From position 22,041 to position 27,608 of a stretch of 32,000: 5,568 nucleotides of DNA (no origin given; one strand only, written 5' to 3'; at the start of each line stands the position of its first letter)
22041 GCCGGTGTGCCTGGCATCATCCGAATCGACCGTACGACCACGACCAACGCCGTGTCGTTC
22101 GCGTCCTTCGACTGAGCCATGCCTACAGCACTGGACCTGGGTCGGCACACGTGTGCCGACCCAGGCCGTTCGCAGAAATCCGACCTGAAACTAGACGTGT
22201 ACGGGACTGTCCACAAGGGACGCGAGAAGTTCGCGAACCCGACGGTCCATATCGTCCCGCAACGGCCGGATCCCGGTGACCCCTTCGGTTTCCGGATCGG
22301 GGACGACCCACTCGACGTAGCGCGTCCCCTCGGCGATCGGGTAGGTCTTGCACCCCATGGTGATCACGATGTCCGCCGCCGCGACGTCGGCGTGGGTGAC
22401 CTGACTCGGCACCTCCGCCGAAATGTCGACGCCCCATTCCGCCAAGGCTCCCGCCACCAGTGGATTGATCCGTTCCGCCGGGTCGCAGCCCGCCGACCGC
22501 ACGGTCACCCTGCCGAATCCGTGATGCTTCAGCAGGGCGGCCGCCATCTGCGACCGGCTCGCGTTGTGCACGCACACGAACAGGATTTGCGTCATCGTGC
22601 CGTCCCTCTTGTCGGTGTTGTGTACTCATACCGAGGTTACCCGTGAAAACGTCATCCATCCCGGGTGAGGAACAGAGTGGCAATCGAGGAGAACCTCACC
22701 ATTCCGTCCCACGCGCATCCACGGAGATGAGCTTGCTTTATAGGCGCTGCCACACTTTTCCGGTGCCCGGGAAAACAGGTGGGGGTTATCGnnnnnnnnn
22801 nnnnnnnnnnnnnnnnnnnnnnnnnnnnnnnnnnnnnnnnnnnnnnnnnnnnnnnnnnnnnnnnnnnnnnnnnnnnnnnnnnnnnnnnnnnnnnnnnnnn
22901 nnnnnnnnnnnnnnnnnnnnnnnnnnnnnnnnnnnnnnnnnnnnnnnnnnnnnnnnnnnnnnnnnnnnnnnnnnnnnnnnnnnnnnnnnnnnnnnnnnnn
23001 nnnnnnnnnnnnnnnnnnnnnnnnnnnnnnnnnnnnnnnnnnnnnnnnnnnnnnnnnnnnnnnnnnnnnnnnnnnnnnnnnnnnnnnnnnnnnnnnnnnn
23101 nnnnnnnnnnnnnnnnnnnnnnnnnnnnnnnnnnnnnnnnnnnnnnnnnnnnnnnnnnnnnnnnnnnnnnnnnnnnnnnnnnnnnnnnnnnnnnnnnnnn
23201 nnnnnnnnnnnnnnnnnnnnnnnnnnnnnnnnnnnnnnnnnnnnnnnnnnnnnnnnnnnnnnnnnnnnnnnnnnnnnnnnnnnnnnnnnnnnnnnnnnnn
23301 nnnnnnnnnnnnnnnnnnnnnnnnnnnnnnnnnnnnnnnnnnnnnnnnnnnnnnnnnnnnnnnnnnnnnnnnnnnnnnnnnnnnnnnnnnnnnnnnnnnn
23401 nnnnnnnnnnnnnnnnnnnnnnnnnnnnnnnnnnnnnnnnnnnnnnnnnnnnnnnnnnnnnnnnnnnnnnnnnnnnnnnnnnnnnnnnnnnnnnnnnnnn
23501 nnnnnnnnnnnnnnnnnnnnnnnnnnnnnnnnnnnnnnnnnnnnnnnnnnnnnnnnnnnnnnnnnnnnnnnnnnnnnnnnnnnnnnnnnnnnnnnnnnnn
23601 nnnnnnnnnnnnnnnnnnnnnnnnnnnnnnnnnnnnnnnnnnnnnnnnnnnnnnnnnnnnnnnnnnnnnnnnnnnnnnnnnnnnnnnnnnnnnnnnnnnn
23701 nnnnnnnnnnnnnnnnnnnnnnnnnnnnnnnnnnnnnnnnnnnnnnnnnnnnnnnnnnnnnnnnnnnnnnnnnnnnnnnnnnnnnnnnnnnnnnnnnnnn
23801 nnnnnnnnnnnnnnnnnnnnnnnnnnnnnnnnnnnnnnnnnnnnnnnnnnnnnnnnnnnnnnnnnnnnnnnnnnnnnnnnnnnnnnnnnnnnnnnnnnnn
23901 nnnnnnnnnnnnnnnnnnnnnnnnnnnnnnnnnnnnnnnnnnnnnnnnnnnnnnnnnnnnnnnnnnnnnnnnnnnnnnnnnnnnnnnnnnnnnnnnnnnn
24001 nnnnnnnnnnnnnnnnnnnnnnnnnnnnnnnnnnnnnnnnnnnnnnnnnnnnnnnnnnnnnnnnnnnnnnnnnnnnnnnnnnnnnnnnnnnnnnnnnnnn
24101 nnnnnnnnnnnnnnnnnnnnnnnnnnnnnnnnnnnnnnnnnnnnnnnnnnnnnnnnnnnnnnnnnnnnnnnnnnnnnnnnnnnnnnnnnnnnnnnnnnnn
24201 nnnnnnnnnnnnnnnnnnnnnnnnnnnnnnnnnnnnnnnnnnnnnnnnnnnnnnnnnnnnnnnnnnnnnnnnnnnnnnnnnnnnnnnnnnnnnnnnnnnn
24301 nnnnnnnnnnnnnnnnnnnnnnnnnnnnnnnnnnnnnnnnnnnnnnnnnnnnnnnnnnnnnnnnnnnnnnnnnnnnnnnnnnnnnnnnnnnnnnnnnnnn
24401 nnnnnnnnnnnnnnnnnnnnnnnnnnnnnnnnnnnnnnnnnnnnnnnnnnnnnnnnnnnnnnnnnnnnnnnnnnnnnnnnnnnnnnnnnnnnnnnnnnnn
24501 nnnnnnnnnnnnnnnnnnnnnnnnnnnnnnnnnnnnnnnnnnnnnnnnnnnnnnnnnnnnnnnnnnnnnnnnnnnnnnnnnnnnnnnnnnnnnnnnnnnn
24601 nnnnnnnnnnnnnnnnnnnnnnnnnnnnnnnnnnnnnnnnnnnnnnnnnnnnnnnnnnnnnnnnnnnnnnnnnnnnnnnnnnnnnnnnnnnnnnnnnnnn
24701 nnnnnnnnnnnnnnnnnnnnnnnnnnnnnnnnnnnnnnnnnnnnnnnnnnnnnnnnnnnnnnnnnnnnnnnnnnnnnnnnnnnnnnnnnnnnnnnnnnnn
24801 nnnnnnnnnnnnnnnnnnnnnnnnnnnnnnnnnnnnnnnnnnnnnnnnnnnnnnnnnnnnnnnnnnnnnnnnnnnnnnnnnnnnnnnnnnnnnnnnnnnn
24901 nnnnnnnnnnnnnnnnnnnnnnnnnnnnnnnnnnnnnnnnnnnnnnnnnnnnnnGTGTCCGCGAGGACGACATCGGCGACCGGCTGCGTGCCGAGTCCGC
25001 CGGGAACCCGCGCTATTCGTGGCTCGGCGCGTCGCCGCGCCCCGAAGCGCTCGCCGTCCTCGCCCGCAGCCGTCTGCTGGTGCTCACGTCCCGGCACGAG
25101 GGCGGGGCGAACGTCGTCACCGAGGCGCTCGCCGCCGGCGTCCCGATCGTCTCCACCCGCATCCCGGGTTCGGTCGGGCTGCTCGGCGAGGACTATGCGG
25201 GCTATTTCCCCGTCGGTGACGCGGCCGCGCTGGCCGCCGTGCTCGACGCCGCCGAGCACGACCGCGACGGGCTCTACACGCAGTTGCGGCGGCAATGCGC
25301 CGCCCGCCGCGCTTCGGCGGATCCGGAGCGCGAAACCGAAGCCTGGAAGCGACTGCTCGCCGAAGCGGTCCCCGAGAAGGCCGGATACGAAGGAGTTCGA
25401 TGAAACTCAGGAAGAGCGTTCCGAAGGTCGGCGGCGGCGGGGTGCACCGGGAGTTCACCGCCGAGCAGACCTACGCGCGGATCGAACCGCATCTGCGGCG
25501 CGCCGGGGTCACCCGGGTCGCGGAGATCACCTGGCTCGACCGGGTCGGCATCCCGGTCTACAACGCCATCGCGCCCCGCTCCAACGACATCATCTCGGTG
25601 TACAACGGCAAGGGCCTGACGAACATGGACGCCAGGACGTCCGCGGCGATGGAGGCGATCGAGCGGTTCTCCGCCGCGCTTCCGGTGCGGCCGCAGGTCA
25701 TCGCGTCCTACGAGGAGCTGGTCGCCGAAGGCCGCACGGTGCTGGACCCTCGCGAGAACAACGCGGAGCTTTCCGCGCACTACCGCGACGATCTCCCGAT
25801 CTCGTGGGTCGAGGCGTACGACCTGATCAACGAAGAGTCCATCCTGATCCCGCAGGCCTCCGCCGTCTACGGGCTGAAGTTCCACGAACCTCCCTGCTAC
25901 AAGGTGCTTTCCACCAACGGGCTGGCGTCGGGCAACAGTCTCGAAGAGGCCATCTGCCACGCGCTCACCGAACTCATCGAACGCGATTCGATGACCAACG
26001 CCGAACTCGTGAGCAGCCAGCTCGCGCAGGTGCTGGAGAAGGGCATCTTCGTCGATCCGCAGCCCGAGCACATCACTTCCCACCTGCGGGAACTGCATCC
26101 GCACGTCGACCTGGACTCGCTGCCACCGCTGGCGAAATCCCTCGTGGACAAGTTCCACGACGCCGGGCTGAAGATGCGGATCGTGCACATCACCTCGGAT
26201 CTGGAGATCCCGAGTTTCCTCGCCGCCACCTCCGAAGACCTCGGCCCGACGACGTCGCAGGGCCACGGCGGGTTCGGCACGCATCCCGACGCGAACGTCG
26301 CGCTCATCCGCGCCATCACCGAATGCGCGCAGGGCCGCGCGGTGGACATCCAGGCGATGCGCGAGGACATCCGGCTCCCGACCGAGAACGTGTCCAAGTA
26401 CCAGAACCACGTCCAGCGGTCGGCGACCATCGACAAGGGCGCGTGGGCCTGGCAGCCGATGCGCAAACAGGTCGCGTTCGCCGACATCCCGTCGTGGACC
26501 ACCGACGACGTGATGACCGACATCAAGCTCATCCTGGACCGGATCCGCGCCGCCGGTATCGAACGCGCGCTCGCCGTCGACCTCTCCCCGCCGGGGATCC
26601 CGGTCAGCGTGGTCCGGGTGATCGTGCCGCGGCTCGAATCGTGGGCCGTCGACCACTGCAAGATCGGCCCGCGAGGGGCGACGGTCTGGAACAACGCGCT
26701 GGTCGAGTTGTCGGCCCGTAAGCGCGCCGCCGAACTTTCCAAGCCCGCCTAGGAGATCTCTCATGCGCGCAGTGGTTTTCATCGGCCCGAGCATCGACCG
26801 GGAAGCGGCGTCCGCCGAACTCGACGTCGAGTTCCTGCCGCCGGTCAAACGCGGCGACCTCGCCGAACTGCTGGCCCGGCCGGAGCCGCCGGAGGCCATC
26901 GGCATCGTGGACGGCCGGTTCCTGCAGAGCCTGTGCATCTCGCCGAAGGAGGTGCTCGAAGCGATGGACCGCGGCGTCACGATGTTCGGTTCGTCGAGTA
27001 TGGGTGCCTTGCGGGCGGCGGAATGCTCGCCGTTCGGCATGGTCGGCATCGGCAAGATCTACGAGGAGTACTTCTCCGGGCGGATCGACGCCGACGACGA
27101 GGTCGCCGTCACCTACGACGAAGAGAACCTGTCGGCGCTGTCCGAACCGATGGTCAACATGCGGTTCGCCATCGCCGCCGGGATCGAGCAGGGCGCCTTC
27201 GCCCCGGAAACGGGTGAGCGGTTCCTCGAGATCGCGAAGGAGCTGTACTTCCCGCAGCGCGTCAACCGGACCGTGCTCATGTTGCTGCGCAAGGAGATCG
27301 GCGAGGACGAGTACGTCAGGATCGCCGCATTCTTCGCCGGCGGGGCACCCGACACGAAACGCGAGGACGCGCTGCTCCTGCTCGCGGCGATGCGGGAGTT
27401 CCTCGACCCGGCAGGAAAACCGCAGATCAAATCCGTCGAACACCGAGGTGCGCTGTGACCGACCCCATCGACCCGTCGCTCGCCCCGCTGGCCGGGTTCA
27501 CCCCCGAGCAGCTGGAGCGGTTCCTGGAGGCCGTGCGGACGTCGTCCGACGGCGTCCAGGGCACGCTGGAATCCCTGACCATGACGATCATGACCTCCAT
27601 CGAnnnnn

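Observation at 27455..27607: Hidden 50-codon ORF filling the TfuA-MFS gap exactly: candidate thioamide-RiPP precursor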

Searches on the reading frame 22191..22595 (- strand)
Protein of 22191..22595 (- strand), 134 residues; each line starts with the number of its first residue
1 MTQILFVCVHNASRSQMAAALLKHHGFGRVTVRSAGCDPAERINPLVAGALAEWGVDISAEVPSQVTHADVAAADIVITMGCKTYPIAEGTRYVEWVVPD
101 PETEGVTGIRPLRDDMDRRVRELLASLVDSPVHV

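Call 74: search_protein_families(library=pfam, proteins=[window:22191-22595:-], max_evalue=0.01)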
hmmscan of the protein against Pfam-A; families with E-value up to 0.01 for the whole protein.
window:22191-22595:- (134 aa): 1 family
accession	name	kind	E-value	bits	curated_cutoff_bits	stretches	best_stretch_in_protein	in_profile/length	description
PF01451.26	LMWPc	-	2.2e-18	67.3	23.2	1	4-124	1-144/144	Low molecular weight phosphotyrosine protein phosphatase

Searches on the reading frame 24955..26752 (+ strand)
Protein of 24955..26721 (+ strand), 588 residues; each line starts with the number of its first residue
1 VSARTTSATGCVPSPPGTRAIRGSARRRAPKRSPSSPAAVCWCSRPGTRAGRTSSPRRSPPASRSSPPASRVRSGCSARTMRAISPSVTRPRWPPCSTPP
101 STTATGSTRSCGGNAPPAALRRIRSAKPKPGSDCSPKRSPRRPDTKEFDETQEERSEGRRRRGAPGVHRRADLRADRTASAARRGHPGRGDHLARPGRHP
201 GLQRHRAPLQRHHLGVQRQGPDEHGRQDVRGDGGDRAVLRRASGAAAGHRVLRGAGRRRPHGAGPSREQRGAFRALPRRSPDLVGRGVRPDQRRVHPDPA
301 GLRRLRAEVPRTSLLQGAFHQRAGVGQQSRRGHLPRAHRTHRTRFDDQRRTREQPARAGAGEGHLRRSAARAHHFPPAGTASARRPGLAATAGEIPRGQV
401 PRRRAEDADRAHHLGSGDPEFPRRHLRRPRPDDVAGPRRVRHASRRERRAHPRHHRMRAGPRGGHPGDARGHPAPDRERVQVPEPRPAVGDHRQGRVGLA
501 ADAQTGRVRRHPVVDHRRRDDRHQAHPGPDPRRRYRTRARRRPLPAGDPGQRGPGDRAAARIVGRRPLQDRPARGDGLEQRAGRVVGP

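Call 5: search_protein_families(library=pfam, proteins=[window:24955-26721:+, window:25295-26752:+], max_evalue=0.01)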
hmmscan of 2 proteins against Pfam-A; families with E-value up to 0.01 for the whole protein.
window:24955-26721:+ (588 aa): 0 families

window:25295-26752:+ (485 aa): 1 family
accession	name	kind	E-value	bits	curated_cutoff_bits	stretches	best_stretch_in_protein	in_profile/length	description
PF02624.21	YcaO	-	8.9e-71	239.3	25.7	1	104-448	1-325/325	YcaO cyclodehydratase, ATP-ad Mg2+-binding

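Call 24: search_protein_families(library=ncbifam, proteins=[window:25295-26752:+], max_evalue=0.01)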
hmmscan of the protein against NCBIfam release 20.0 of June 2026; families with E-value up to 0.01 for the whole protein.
window:25295-26752:+ (485 aa): 5 families
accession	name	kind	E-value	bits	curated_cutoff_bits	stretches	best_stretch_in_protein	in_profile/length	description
TIGR03266.1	methan_mark_1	equivalog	4e-83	279.4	365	2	51-242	2-188/376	YcaO-related McrA-glycine thioamidation protein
TIGR00702.1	TIGR00702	domain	3.1e-64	217.4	75.65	2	56-241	3-189/377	YcaO-type kinase domain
TIGR03604.1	TOMM_cyclo_SagD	subfamily_domain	5.5e-41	140.7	219.25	2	105-234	1-140/377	thiazole/oxazole-forming peptide maturase, SagD family component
NF040716.1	YcaO_for_S12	equivalog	4.6e-13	48.5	700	1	318-446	262-386/571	30S ribosomal protein S12 methylthiotransferase accessory factor YcaO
TIGR03549.1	TIGR03549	equivalog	1.9e-07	29.7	900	1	317-428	409-519/723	OsmC domain/YcaO domain-containing protein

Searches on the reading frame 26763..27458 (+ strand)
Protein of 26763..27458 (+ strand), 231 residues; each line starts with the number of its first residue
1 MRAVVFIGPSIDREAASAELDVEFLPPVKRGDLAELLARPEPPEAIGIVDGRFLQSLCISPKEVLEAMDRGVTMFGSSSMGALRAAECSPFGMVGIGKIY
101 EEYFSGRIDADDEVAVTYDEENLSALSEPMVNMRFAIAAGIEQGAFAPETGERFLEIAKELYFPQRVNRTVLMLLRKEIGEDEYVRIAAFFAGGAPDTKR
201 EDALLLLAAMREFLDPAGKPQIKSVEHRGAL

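Call 5: search_protein_families(library=pfam, proteins=[window:26763-27458:+], max_evalue=0.01)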
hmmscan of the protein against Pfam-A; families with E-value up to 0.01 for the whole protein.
window:26763-27458:+ (231 aa): 1 family
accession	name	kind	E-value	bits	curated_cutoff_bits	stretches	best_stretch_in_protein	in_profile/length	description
PF07812.18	TfuA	-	2.8e-40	137.3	30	1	50-166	1-118/119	TfuA-like protein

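Call 7: find_related_loci(query=window:26763-27458:+, collection=genome_contigs, flank=6000)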
Query window:26763-27458:+ (231 aa) in genome_contigs; peptide patterns used: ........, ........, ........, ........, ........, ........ (x = any residue, [..] = any of these).
559 stretches matched a pattern; 14 encode a relative of the query (tblastn E <= 1e-3); 14 distinct loci.
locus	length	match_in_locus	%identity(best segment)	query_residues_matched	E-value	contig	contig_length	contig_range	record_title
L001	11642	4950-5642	95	1-231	4e-144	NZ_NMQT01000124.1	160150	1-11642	Amycolatopsis thailandensis strain JCM 16380 contig124, whole genome shotgun sequence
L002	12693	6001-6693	94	1-231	1e-142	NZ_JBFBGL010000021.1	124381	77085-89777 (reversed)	Amycolatopsis sp. NPDC089917 NPDC089917_189_A8.ctg-0021, whole genome shotgun sequence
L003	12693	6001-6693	94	1-231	2e-142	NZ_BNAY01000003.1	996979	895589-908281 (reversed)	Amycolatopsis oliviviridis strain CGMCC 4.7683 sequence03, whole genome shotgun sequence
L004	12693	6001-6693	94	1-231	4e-142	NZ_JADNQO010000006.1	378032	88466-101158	Amycolatopsis sp. cmx-11-51 cmx-11-51_NODE_6_length_378032_cov_34.829767, whole genome shotgun sequence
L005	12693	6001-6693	94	1-231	3e-141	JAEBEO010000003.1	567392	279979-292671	UNVERIFIED_CONTAM: Amycolatopsis sp. cmx-4-19 cmx-4-19_NODE_3_length_567392_cov_38.097577, whole genome shotgun sequence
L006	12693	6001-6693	93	1-231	9e-140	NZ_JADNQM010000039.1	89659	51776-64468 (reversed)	Amycolatopsis sp. cmx-11-12 cmx-11-12_NODE_39_length_89659_cov_14.721172, whole genome shotgun sequence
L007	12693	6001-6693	91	1-231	4e-139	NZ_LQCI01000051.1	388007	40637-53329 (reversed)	Amycolatopsis regifaucium strain GY080 contig_8, whole genome shotgun sequence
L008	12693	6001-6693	92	1-231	6e-139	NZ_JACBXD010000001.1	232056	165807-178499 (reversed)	Amycolatopsis pittospori strain PIP199 LPGMEFKJ_1, whole genome shotgun sequence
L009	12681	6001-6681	92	1-231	4e-137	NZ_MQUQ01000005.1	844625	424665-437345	Amycolatopsis coloradensis strain DSM 44225 contig_5, whole genome shotgun sequence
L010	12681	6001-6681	92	1-231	5e-137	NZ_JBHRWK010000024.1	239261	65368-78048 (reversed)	Amycolatopsis speibonae strain CGMCC 4.7676 GCM70017785_42, whole genome shotgun sequence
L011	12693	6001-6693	93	1-231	3e-140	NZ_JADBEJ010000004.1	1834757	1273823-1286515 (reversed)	Amycolatopsis roodepoortensis strain DSM 46661 Ga0415177_04, whole genome shotgun sequence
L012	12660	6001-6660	75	1-220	4e-103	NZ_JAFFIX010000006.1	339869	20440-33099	Actinacidiphila bryophytorum strain DSM 42138 6, whole genome shotgun sequence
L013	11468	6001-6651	61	1-217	2e-82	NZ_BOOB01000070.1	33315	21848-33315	Microbispora amethystogenes strain NBRC 101907 sequence070, whole genome shotgun sequence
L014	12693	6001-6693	93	1-231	2e-140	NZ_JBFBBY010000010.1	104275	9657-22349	Amycolatopsis sp. NPDC051071 NPDC051071_14_F2.ctg-0010, whole genome shotgun sequence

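Call 24: search_protein_families(library=ncbifam, proteins=[window:26763-27458:+], max_evalue=0.01)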
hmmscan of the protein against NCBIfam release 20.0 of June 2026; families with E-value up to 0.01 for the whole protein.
window:26763-27458:+ (231 aa): 1 family
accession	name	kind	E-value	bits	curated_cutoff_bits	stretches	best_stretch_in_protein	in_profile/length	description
NF033432.0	ThioGly_TfuA_rel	equivalog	1.7e-63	213.9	235.2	1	3-212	2-210/211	TfuA-related McrA-glycine thioamidation protein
